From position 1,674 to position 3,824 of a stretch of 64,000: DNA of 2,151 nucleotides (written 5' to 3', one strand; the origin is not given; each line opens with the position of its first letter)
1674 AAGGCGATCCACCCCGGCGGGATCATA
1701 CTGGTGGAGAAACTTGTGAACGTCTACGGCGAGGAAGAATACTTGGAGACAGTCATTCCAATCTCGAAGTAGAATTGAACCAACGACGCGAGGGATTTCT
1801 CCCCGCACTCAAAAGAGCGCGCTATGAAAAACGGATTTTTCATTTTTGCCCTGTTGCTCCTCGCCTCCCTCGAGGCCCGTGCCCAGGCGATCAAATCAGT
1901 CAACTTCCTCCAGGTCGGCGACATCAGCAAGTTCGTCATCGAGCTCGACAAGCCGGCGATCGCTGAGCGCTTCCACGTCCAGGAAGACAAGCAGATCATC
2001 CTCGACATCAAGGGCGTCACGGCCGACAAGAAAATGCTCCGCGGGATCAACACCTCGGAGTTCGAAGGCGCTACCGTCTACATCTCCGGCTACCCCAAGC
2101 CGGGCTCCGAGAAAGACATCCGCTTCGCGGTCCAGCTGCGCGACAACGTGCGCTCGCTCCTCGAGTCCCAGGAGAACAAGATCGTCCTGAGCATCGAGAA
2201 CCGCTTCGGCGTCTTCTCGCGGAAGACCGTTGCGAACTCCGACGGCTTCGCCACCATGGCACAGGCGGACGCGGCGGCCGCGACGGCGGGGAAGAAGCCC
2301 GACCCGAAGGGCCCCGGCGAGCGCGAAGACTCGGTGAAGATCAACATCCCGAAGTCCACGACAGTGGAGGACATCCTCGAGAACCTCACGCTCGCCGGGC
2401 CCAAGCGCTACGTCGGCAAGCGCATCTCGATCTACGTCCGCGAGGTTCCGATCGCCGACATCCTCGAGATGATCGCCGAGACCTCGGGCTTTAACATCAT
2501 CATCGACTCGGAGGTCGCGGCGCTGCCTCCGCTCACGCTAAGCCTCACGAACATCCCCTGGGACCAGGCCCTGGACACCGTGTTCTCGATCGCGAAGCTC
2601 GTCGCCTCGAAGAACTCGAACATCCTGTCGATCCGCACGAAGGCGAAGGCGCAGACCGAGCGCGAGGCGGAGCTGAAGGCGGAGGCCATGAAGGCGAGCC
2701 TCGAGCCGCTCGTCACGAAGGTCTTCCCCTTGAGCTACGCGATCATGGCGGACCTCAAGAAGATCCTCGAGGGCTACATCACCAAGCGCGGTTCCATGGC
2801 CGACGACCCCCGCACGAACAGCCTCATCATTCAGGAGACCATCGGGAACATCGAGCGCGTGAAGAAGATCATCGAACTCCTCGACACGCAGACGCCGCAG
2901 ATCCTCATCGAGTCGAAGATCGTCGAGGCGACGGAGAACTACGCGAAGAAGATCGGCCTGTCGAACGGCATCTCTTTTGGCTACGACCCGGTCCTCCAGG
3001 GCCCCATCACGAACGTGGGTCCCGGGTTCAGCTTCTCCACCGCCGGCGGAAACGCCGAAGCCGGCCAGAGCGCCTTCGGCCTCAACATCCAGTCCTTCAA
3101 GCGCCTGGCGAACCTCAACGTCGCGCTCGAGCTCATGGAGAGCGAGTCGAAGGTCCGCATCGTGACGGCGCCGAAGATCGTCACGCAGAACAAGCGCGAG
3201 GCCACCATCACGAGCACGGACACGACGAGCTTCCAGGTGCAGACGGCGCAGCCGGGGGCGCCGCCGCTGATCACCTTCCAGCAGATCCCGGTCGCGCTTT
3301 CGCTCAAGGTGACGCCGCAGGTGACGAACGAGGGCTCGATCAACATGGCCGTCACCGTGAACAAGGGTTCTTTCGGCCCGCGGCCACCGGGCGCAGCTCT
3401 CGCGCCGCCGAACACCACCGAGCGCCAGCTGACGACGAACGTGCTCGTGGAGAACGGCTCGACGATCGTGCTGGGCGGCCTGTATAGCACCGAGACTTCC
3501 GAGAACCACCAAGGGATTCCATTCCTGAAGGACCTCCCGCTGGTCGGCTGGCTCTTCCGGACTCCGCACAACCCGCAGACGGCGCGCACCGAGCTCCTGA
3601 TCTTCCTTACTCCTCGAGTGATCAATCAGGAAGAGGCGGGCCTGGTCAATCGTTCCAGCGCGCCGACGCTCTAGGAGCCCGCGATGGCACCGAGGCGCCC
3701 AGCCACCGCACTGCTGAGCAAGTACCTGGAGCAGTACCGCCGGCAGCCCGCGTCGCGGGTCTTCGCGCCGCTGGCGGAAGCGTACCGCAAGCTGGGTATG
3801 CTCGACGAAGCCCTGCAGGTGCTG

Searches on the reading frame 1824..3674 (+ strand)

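Call 92: search_protein_families(library=pfam, proteins=[window:1824-3674:+], max_evalue=0.00001)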
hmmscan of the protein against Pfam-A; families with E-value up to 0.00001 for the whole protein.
window:1824-3674:+ (616 aa): 3 families
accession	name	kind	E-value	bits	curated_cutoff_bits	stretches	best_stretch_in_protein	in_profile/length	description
PF00263.26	Secretin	-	1.2e-42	145.8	27.5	1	438-600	2-168/169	Bacterial type II and III secretion system protein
PF03958.22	Secretin_N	-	4.6e-12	46.4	28.2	1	298-359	1-69/69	Bacterial type II/III secretion system short domain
PF07660.19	STN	-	4.1e-08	33.3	28.4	0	223-273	1-52/52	Secretin and TonB N terminus short domain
